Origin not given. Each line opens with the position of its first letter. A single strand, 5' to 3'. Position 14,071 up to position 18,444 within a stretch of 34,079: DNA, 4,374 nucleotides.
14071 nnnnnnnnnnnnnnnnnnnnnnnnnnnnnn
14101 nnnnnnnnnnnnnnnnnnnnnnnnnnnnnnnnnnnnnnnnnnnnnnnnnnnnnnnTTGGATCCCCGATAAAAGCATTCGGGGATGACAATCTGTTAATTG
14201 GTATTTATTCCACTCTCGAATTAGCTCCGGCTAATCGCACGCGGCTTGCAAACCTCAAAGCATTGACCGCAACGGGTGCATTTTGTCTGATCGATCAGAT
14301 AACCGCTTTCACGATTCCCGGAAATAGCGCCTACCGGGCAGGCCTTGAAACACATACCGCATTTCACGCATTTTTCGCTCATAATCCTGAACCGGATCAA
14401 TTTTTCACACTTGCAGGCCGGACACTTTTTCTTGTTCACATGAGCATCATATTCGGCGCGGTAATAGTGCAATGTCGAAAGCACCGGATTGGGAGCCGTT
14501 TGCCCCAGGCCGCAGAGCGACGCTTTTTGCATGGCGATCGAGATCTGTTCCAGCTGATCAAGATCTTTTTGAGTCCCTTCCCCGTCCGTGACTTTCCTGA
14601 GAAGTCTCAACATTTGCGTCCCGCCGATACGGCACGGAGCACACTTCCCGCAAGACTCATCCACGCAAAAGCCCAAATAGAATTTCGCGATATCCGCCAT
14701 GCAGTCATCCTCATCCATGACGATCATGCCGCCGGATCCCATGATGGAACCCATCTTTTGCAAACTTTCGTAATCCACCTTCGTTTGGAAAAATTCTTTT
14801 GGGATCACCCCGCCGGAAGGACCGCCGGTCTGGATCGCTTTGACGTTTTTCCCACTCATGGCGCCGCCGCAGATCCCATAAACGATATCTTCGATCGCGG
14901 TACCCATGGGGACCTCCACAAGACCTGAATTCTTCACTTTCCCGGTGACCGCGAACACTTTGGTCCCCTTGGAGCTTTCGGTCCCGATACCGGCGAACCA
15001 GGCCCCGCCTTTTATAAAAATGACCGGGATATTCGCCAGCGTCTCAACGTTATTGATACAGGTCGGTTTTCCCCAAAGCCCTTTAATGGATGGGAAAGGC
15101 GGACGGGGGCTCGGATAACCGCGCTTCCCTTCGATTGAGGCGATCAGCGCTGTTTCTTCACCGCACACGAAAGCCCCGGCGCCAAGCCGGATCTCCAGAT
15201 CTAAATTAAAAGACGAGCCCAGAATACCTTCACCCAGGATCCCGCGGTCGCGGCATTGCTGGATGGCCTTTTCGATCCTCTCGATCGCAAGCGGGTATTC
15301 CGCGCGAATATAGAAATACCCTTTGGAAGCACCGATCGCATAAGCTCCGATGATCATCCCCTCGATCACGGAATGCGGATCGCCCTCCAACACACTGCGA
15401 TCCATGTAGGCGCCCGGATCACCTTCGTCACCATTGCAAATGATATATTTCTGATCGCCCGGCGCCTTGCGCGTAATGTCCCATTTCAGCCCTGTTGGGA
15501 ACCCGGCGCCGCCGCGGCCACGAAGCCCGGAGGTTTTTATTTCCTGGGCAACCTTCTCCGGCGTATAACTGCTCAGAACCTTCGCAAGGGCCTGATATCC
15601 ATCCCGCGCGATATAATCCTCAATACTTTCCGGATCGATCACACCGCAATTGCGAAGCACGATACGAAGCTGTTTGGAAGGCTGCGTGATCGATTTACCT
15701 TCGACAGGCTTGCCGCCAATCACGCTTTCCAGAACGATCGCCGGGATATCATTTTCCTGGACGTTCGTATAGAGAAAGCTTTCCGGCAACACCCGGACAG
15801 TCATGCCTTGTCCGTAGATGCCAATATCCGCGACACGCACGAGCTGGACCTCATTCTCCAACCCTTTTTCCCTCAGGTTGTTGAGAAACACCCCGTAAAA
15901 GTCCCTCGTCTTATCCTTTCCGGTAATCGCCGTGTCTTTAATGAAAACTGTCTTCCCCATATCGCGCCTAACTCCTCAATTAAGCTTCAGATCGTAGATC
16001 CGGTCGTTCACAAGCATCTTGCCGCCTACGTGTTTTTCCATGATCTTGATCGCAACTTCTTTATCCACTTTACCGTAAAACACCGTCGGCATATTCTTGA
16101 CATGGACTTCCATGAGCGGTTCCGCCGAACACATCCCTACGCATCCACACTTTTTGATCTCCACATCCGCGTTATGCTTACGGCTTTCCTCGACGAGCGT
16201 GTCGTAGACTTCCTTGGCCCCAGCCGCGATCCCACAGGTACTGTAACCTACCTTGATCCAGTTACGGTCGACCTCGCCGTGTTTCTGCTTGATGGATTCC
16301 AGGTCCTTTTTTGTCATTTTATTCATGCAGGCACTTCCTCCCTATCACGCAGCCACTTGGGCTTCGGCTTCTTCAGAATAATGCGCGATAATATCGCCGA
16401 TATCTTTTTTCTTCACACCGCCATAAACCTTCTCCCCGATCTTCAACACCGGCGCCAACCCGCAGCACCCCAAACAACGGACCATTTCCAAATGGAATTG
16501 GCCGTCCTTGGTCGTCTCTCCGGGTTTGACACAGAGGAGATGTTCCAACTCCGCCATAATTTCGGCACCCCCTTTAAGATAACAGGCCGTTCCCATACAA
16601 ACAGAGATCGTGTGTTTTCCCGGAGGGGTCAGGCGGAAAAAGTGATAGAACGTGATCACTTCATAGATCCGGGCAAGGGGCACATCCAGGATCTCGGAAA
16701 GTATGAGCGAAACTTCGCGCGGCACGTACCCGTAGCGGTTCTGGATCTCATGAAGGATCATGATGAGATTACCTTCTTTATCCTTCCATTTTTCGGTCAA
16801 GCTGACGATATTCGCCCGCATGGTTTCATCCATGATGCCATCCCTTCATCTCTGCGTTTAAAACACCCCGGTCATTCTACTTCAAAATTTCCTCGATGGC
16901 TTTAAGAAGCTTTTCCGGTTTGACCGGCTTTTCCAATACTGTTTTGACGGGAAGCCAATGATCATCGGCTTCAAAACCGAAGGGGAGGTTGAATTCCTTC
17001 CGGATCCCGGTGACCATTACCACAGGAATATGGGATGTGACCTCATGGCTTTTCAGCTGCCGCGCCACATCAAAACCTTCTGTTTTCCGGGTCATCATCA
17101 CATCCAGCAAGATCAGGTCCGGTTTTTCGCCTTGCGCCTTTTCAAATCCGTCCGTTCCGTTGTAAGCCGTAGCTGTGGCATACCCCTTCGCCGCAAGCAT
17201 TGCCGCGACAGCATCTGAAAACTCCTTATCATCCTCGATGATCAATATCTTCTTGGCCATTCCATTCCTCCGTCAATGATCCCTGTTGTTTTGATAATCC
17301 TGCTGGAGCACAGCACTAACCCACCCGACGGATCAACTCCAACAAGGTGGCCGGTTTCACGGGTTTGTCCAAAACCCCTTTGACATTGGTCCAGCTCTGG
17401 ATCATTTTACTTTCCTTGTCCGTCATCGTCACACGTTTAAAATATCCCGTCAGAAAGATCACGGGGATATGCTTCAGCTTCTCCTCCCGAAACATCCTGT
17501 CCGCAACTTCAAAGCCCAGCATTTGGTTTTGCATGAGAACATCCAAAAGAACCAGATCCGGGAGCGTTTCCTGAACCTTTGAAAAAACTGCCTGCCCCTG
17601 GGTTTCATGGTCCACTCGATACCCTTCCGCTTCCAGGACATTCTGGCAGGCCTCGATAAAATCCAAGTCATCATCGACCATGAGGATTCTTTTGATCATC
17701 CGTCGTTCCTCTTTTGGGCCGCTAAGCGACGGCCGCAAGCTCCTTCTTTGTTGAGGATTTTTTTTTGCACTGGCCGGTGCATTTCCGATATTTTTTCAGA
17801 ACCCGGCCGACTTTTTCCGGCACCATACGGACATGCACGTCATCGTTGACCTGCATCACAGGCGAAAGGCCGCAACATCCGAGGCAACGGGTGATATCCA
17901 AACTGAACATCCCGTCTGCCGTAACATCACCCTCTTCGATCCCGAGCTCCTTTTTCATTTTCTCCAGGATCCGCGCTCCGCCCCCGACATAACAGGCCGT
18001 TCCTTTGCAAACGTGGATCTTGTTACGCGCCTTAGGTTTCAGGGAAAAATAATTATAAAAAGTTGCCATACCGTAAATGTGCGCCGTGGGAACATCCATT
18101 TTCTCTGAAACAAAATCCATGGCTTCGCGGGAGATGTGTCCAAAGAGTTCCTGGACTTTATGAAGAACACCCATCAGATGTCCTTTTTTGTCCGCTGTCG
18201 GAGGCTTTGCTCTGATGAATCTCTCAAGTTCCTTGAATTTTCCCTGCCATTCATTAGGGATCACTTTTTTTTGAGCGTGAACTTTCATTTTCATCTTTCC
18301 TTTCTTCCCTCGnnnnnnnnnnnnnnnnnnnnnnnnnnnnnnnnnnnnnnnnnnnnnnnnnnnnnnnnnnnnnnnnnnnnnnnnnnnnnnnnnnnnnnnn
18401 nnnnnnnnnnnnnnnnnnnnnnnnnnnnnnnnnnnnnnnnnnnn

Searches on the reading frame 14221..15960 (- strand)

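Call 29: search_protein_families(library=pfam, proteins=[window:14221-15960:-], max_evalue=0.00001)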
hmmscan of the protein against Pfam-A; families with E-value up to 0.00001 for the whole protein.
window:14221-15960:- (579 aa): 9 families
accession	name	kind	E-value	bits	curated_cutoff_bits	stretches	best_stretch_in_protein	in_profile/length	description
PF01512.22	Complex1_51K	-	3.9e-47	160.3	31.2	1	141-312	1-149/150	Nuo51 FMN-binding domain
PF10589.14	NADH_4Fe-4S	-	1.5e-31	108.5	23.5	1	423-507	1-85/85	NADH-ubiquinone oxidoreductase-F iron-sulfur binding region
PF00037.32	Fer4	-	1.4e-11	44.1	21.1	1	526-547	3-24/24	4Fe-4S binding domain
PF12837.12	Fer4_6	-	1.9e-09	37.4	25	1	525-546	3-24/24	4Fe-4S binding domain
PF14697.11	Fer4_21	-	6.2e-08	33.1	35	1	525-571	2-51/59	4Fe-4S dicluster domain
PF13237.11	Fer4_10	-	8.2e-08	32.5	25.5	1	525-571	3-52/53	4Fe-4S dicluster domain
PF12838.12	Fer4_7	-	9.3e-08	32.9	27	1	530-572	1-49/52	4Fe-4S dicluster domain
PF13187.11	Fer4_9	-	1.6e-07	31.7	27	1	530-575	1-51/52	4Fe-4S dicluster domain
PF10531.15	SLBB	-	4.4e-06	26.9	27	0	335-385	1-54/55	SLBB domain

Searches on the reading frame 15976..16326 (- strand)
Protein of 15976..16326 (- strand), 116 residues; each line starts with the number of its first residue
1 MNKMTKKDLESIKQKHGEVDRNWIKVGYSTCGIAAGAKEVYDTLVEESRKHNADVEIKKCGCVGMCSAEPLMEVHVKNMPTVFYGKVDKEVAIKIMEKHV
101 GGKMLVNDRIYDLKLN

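Call 4: search_protein_families(library=pfam, proteins=[window:15976-16326:-], max_evalue=0.01)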
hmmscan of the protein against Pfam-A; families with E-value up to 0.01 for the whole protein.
window:15976-16326:- (116 aa): 1 family
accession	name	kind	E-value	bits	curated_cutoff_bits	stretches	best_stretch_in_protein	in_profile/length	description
PF01257.25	2Fe-2S_thioredx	-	0.00011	22.6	24.8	1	19-98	63-143/145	Thioredoxin-like [2Fe-2S] ferredoxin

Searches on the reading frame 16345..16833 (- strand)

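Call 4: search_protein_families(library=pfam, proteins=[window:16345-16833:-], max_evalue=0.01)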
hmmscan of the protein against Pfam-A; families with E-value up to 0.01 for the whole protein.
window:16345-16833:- (162 aa): 1 family
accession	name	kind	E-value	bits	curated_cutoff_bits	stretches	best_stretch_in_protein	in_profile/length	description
PF01257.25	2Fe-2S_thioredx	-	8.6e-48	162.3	24.8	1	13-152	5-144/145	Thioredoxin-like [2Fe-2S] ferredoxin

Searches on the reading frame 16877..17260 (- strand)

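Call 29: search_protein_families(library=pfam, proteins=[window:16877-17260:-], max_evalue=0.00001)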
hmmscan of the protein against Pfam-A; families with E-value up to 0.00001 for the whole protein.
window:16877-17260:- (127 aa): 1 family
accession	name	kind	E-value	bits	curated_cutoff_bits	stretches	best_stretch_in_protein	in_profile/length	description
PF00072.30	Response_reg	-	2.1e-19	70.2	30.2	1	5-123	1-111/111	Response regulator receiver domain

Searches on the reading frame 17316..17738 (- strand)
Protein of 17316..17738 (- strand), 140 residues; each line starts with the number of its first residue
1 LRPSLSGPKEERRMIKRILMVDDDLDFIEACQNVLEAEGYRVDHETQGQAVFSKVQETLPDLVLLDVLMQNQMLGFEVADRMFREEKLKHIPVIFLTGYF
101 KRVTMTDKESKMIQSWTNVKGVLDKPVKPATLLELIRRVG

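Call 29: search_protein_families(library=pfam, proteins=[window:17316-17738:-], max_evalue=0.00001)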
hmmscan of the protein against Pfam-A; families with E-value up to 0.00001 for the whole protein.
window:17316-17738:- (140 aa): 1 family
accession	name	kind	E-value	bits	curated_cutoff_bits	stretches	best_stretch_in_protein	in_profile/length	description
PF00072.30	Response_reg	-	1.8e-17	63.9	30.2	1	18-136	1-110/111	Response regulator receiver domain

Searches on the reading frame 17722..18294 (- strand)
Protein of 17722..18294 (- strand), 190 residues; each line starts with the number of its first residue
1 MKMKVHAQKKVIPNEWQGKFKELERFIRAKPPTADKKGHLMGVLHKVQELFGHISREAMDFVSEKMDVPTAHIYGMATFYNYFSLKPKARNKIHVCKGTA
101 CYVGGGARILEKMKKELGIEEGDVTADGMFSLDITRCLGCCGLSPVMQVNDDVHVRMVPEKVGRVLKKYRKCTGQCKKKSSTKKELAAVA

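Call 4: search_protein_families(library=pfam, proteins=[window:17722-18294:-], max_evalue=0.01)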
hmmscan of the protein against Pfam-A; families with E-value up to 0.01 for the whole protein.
window:17722-18294:- (190 aa): 1 family
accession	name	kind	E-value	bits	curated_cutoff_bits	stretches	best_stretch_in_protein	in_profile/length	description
PF01257.25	2Fe-2S_thioredx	-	1.2e-47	161.8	24.8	1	31-170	9-145/145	Thioredoxin-like [2Fe-2S] ferredoxin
